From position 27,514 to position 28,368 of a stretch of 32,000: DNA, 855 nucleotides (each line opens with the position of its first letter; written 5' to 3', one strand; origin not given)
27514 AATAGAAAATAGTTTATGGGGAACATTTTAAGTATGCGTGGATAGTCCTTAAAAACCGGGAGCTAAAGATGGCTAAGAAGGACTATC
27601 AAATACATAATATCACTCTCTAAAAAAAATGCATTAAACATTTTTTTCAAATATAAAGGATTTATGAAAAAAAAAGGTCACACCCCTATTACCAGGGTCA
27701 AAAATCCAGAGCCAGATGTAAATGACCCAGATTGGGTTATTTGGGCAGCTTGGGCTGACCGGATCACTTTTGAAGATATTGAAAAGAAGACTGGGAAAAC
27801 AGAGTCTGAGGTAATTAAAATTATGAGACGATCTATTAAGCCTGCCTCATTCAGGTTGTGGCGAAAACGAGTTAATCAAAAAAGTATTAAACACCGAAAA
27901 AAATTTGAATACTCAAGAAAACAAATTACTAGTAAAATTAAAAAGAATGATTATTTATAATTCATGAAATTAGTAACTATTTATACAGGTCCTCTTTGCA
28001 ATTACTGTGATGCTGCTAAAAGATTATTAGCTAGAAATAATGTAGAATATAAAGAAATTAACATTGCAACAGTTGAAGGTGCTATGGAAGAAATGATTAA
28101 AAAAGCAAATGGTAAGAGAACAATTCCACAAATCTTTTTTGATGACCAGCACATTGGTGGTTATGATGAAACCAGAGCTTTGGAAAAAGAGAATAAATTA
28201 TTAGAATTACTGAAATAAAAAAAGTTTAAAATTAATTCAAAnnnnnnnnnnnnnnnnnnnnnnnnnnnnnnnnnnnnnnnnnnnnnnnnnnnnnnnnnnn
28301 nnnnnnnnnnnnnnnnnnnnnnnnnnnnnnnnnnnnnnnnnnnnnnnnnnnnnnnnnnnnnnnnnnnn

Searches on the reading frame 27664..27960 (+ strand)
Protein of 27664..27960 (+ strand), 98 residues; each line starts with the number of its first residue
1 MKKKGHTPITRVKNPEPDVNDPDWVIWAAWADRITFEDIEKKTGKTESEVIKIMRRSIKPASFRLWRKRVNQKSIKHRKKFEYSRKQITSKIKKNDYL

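Call 92: search_protein_families(library=pfam, proteins=[window:27664-27960:+], max_evalue=0.001)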
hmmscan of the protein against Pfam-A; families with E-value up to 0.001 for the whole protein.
window:27664-27960:+ (98 aa): 1 family
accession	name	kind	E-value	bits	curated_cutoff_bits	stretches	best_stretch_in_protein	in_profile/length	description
PF10985.13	DUF2805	-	6.9e-25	87.6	22.5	1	23-89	1-67/71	Protein of unknown function (DUF2805)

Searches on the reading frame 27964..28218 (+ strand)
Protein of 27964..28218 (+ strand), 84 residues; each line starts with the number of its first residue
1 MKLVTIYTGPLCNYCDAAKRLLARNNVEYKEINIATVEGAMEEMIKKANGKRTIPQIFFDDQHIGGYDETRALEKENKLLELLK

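Call 92: search_protein_families(library=pfam, proteins=[window:27964-28218:+], max_evalue=0.001)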
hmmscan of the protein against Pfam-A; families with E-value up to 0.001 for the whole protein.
window:27964-28218:+ (84 aa): 3 families
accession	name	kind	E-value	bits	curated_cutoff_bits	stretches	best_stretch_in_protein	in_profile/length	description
PF00462.30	Glutaredoxin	-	5.4e-19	68.6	22.9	1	4-64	1-60/60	Glutaredoxin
PF04908.21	SH3BGR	-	3.1e-07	30.9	21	1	20-84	25-97/99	SH3-binding, glutamic acid-rich protein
PF05768.20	Glrx-like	-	0.00065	20.4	26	1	4-63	2-59/77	Glutaredoxin-like domain (DUF836)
